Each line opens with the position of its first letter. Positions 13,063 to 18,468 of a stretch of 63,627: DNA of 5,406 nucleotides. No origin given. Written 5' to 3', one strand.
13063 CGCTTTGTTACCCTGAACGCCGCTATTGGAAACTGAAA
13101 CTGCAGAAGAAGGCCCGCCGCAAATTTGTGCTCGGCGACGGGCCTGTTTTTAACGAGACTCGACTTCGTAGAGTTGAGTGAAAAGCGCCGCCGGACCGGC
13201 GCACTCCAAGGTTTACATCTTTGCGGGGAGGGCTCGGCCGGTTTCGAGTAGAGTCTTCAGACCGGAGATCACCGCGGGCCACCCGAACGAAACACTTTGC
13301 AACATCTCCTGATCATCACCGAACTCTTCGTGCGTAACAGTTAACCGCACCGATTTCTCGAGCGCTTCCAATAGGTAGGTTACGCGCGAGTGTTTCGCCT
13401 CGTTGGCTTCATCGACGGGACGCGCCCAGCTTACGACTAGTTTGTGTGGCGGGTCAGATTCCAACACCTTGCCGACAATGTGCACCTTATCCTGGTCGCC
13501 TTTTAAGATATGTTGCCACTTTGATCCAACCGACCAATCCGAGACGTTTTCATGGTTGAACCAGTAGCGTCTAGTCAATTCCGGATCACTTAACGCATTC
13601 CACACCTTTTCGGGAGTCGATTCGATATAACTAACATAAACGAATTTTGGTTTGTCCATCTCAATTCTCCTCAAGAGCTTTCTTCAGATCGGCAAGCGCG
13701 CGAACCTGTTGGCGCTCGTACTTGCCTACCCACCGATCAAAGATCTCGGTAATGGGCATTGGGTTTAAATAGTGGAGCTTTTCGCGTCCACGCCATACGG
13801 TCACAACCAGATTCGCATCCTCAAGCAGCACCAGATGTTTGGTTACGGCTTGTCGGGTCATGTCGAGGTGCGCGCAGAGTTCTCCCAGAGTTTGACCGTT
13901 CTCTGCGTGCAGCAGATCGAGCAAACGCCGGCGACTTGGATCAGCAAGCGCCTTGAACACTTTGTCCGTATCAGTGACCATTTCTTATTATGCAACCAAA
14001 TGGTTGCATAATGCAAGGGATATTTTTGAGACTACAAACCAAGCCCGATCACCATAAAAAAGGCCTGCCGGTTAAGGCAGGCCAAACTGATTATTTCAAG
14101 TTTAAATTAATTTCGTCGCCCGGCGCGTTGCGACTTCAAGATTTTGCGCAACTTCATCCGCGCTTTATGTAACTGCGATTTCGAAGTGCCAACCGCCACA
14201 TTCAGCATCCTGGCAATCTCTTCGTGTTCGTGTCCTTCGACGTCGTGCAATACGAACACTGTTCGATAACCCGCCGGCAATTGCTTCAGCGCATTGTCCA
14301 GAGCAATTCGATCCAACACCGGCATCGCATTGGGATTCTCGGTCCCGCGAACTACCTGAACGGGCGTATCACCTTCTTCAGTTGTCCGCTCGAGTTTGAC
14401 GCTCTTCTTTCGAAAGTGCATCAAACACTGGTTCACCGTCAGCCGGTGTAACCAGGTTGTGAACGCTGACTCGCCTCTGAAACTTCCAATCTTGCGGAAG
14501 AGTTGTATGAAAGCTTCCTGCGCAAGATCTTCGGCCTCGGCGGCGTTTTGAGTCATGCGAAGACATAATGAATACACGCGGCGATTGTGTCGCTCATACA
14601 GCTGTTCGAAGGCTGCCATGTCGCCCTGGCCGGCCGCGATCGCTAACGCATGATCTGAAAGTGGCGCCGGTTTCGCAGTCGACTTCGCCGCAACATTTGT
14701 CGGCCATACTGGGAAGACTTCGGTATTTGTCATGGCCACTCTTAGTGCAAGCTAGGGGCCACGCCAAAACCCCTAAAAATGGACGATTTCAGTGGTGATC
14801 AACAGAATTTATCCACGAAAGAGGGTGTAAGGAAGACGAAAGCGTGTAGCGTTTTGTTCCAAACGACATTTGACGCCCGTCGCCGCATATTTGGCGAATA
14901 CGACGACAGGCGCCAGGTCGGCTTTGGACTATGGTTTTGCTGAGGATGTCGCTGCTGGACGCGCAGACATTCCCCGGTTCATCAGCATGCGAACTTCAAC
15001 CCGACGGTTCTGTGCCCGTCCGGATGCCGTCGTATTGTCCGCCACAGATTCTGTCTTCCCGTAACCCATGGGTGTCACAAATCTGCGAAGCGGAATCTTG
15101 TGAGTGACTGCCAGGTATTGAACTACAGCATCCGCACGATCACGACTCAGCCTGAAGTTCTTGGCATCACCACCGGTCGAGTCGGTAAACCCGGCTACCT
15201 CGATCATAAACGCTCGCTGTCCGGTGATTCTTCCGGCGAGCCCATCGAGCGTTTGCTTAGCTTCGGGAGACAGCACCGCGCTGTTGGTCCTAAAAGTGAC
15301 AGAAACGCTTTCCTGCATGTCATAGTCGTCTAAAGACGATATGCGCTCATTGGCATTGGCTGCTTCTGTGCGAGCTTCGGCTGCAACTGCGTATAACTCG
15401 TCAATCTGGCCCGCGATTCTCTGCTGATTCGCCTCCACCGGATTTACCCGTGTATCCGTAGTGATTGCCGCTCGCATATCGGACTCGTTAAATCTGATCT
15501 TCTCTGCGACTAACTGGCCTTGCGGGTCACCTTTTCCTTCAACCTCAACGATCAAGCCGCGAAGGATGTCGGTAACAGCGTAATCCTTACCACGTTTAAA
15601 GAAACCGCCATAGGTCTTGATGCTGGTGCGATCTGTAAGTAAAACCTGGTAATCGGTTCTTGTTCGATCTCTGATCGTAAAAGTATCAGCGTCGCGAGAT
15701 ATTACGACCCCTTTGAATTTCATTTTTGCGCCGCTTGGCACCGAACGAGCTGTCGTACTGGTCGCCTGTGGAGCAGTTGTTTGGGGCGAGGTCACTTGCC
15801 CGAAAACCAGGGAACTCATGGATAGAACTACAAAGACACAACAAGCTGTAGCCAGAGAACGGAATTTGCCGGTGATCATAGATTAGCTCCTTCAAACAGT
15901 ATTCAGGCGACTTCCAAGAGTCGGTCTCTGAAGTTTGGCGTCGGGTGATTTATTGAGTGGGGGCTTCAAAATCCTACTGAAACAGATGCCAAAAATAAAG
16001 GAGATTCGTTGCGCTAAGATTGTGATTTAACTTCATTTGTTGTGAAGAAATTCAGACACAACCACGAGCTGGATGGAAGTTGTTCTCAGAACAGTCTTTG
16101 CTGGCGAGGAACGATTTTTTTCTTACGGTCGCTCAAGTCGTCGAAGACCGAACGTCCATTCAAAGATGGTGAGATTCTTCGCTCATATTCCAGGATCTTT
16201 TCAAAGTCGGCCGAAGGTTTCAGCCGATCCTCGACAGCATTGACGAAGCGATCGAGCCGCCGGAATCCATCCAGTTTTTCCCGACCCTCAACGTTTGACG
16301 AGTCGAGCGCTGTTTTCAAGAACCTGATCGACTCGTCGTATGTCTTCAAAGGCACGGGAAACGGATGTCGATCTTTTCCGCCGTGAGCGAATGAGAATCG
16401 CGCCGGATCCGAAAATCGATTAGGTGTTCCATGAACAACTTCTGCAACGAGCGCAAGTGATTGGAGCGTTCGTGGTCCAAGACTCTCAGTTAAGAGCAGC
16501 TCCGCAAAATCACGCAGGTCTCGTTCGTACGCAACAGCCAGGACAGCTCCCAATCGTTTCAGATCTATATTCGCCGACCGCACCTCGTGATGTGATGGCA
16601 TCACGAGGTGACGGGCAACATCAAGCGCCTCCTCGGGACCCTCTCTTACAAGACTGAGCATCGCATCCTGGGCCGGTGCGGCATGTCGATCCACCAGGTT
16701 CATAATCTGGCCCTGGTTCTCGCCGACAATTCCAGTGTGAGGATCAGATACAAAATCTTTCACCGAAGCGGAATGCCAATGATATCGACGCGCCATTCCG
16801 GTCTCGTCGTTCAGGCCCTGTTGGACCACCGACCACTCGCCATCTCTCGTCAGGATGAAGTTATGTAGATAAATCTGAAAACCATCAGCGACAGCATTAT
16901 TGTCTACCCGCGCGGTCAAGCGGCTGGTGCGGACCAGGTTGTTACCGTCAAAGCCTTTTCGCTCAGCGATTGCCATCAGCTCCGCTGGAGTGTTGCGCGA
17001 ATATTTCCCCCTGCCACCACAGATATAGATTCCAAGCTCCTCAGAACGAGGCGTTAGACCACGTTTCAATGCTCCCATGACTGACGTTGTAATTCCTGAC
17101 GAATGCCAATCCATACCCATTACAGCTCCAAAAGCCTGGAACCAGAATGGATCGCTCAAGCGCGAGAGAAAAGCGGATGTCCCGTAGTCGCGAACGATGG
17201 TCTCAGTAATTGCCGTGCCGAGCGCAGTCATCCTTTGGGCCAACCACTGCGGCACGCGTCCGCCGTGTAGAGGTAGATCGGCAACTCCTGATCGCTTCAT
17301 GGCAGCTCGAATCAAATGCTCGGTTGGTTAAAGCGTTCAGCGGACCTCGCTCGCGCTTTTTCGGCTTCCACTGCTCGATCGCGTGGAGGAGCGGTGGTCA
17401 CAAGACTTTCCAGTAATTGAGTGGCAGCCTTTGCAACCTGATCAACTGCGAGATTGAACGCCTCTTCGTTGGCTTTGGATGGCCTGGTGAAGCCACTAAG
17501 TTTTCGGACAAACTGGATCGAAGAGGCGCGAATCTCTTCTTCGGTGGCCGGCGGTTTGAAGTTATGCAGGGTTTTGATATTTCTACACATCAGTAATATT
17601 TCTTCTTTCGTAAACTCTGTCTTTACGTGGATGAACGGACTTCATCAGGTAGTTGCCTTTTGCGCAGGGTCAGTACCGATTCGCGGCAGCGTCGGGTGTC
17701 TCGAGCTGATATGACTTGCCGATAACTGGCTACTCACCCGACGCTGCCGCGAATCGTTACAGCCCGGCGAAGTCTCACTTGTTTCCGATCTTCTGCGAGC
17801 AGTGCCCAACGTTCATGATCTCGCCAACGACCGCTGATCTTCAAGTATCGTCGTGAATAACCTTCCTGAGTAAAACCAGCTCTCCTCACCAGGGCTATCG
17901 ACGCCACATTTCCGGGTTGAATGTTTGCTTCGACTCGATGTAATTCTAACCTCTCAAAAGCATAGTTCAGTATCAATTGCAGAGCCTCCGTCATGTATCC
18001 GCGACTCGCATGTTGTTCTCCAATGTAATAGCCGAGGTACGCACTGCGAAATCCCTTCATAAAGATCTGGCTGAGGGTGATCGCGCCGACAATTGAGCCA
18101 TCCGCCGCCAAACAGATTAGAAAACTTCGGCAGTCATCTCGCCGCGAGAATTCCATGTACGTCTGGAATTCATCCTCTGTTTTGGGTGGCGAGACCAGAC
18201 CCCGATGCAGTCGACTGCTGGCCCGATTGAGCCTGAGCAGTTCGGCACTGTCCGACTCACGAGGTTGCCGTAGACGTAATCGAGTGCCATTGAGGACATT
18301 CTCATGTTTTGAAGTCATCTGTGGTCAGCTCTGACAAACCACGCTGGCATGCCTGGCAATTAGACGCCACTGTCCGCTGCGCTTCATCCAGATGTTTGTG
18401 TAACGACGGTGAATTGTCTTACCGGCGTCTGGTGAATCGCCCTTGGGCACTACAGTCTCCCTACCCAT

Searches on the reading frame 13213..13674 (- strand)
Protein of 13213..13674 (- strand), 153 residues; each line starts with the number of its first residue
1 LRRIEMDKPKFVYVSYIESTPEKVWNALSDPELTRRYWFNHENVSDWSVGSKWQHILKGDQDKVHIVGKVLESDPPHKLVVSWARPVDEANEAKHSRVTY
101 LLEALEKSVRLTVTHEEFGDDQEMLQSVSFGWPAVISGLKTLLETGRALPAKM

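Call 93: search_protein_families(library=pfam, proteins=[window:13213-13674:-], max_evalue=0.0001)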
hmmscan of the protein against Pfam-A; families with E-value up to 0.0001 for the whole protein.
window:13213-13674:- (153 aa): 1 family
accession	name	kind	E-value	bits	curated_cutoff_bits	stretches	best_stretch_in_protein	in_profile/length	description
PF08327.17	AHSA1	-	2.6e-23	83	22.1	1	20-144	3-125/125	Activator of Hsp90 ATPase homolog 1-like protein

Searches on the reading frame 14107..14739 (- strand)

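Call 93: search_protein_families(library=pfam, proteins=[window:14107-14739:-], max_evalue=0.0001)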
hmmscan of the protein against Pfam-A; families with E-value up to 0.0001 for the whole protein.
window:14107-14739:- (210 aa): 3 families
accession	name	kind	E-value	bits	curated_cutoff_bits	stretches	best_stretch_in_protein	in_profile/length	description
PF04542.20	Sigma70_r2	-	5e-21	74.7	24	1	47-113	1-69/71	Sigma-70 region 2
PF08281.18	Sigma70_r4_2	-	7.8e-18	64.3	25.7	1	146-197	3-54/54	Sigma-70, region 4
PF04545.22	Sigma70_r4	-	3.1e-09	36.7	24.1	1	150-199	1-50/50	Sigma-70, region 4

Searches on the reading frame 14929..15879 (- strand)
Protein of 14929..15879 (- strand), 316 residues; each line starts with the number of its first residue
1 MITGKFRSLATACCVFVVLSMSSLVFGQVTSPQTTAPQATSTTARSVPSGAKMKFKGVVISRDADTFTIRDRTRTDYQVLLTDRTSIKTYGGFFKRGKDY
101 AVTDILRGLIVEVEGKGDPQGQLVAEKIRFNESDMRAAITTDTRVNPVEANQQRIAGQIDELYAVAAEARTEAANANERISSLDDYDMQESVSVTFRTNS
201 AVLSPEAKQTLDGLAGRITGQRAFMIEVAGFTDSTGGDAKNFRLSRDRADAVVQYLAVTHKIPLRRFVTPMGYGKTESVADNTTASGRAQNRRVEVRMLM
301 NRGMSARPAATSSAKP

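Call 93: search_protein_families(library=pfam, proteins=[window:14929-15879:-], max_evalue=0.0001)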
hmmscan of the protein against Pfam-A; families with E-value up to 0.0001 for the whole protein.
window:14929-15879:- (316 aa): 2 families
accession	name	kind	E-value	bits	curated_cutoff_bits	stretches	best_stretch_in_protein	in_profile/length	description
PF00691.25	OmpA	-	6.4e-19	68.6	27.2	1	195-292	1-98/98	OmpA family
PF18914.6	DUF5666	-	2.2e-06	28.3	27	1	56-128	1-59/60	Domain of unknown function (DUF5666)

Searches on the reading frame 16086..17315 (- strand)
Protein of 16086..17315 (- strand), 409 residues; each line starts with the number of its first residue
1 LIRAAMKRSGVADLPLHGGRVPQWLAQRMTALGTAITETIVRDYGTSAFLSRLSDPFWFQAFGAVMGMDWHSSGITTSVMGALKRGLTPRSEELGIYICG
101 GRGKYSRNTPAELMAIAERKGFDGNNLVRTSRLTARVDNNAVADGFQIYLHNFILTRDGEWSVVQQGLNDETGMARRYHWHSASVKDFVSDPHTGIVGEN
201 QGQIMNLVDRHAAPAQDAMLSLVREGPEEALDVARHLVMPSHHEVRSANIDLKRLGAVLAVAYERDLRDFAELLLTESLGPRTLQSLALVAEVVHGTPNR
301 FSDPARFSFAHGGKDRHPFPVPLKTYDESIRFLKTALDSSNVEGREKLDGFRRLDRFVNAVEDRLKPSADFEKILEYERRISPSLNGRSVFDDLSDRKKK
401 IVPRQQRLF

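Call 93: search_protein_families(library=pfam, proteins=[window:16086-17315:-], max_evalue=0.0001)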
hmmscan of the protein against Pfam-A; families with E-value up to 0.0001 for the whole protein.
window:16086-17315:- (409 aa): 1 family
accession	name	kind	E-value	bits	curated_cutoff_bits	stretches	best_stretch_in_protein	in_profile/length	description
PF05559.16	DUF763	-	9.9e-132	439.4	35.5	1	10-321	1-319/319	Protein of unknown function (DUF763)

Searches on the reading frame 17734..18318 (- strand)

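Call 93: search_protein_families(library=pfam, proteins=[window:17734-18318:-], max_evalue=0.0001)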
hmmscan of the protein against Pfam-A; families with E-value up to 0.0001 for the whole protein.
window:17734-18318:- (194 aa): 3 families
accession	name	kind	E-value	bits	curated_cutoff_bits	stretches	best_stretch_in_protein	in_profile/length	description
PF13302.13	Acetyltransf_3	-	9.5e-27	94.8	25.4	1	13-150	1-138/138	Acetyltransferase (GNAT) domain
PF13420.13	Acetyltransf_4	-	2.2e-14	54.2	24.3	1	16-168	1-153/155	Acetyltransferase (GNAT) domain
PF00583.31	Acetyltransf_1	-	7.5e-14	52.4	20.7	1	48-149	18-116/116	Acetyltransferase (GNAT) family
